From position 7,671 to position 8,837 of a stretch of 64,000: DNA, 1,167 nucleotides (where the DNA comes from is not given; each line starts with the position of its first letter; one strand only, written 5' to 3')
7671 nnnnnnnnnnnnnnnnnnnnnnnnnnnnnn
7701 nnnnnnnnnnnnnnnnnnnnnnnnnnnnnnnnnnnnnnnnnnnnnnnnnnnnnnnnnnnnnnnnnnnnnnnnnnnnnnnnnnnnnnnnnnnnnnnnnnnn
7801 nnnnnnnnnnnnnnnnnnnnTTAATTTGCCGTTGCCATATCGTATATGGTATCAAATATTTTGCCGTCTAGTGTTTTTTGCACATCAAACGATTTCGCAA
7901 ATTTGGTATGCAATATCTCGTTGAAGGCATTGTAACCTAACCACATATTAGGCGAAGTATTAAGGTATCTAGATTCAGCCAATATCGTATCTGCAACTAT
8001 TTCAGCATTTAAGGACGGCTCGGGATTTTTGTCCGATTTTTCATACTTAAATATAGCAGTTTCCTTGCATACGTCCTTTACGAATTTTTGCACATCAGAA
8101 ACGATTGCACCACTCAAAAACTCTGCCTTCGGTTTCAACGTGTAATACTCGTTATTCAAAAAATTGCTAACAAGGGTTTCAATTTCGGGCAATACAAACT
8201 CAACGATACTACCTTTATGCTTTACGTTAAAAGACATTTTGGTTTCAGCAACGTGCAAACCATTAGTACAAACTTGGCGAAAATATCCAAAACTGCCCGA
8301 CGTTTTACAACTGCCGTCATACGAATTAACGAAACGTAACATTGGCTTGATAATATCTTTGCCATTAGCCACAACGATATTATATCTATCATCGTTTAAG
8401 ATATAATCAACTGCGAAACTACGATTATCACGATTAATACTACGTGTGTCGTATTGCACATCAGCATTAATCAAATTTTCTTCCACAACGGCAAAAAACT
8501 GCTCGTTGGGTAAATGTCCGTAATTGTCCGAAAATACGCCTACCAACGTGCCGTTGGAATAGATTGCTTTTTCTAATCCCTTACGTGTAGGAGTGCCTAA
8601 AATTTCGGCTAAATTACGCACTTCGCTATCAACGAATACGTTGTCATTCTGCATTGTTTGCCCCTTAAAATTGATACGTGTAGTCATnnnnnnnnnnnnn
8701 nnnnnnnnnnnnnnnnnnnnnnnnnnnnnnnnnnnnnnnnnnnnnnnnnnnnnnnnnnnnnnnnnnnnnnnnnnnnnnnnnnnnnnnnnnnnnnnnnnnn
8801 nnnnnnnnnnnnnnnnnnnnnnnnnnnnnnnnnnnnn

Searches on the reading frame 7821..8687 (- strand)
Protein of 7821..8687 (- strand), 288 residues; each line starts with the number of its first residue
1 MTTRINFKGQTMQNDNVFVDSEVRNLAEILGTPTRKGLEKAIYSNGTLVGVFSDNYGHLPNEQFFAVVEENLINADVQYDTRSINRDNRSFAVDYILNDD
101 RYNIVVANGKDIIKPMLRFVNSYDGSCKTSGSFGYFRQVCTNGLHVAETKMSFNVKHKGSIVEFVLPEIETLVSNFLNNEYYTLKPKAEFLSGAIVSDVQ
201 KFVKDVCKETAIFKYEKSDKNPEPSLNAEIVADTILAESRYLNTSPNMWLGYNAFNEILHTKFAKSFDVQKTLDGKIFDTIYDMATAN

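Call 11: search_protein_families(library=phrogs, proteins=[window:7821-8687:-], max_evalue=0.001)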
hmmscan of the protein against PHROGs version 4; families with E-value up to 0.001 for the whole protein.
window:7821-8687:- (288 aa): 5 families
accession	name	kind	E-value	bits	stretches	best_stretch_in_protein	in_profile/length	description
phrog_21518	-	unknown function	1.1e-101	341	1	2-284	2-283/285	-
phrog_38703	-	unknown function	3.4e-58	197.3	1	2-153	2-152/170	-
phrog_1221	-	unknown function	1.2e-15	58.4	1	49-260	100-307/355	-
phrog_12094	-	unknown function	2.8e-06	27.7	1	119-257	102-231/281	-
phrog_1362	-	unknown function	7e-06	26.4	1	44-148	137-250/391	-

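Call 27: search_dna_similar(query=window:7821-8687:-, collection=phages, mode=protein, max_rows=15)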
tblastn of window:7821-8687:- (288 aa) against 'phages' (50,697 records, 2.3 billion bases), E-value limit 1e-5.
Records with a match: 12; places in all: 16; records where one place covers at least 80% of the query: 12.
Best place of each record, by identity: <60% 12.
By first word of the organism name: Flavobacterium 11; Microcystis 1.
By host as written in the record: Flavobacterium psychrophilum MH1 2; Flavobacterium psychrophilum T23 2; Flavobacterium psychrophilum A2 2; Flavobacterium psychrophilum strain MH1 2; Flavobacterium psychrophilum 990512-1/1B 1; Flavobacterium psychrophilum FPS-D10 1; Flavobacterium psychrophilum strain FPS-D14 1; Microcystis wesenbergii 1.
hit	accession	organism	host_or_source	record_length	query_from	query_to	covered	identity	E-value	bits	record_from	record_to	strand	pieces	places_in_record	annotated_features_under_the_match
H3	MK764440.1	Flavobacterium phage FPSV-F7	Flavobacterium psychrophilum 990512-1/1B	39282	1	283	98%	53.7%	8e-97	317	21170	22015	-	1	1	DUF932 domain-containing protein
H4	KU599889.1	Flavobacterium phage 1H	Flavobacterium psychrophilum MH1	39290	1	283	98%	53.7%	8e-97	317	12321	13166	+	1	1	hypothetical protein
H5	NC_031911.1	Flavobacterium phage 1H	Flavobacterium psychrophilum MH1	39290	1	283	98%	53.7%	8e-97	317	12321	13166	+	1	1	DUF932 domain-containing protein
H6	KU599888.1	Flavobacterium phage 23T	Flavobacterium psychrophilum T23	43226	1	283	98%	53.7%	8e-97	317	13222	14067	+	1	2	hypothetical protein (x2)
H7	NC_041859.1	Flavobacterium phage 23T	Flavobacterium psychrophilum T23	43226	1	283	98%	53.7%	8e-97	317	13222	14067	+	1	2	DUF932 domain-containing protein | hypothetical protein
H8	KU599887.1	Flavobacterium phage 2A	Flavobacterium psychrophilum A2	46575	1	283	98%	53.7%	8e-97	317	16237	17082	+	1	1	hypothetical protein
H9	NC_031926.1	Flavobacterium phage 2A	Flavobacterium psychrophilum A2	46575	1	283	98%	53.7%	8e-97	317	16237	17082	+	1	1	DUF932 domain-containing protein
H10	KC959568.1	Flavobacterium phage 6H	Flavobacterium psychrophilum strain MH1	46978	1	283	98%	53.7%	8e-97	317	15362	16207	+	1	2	hypothetical protein (x2)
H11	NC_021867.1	Flavobacterium phage 6H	Flavobacterium psychrophilum strain MH1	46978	1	283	98%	53.7%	8e-97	317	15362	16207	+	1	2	DUF932 domain-containing protein | hypothetical protein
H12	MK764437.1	Flavobacterium phage FPSV-D15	Flavobacterium psychrophilum FPS-D10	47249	1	283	98%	53.7%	8e-97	317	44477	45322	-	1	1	DUF932 domain-containing protein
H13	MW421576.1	Flavobacterium phage FPSV-D17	Flavobacterium psychrophilum strain ...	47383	1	283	98%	53.7%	8e-97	317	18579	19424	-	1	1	record has no annotation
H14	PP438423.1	Microcystis phage Mwe-JY31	Microcystis wesenbergii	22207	7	282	96%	26.6%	8e-12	71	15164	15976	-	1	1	hypothetical protein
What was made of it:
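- On vSET-type minimal viral SET (PBCV-1 A612L): There is 54% identity to Flavobacterium phage proteins (call 27).
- A DUF932 protein is 54% identical to Flavobacterium psychrophilum phage proteins (call 27).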
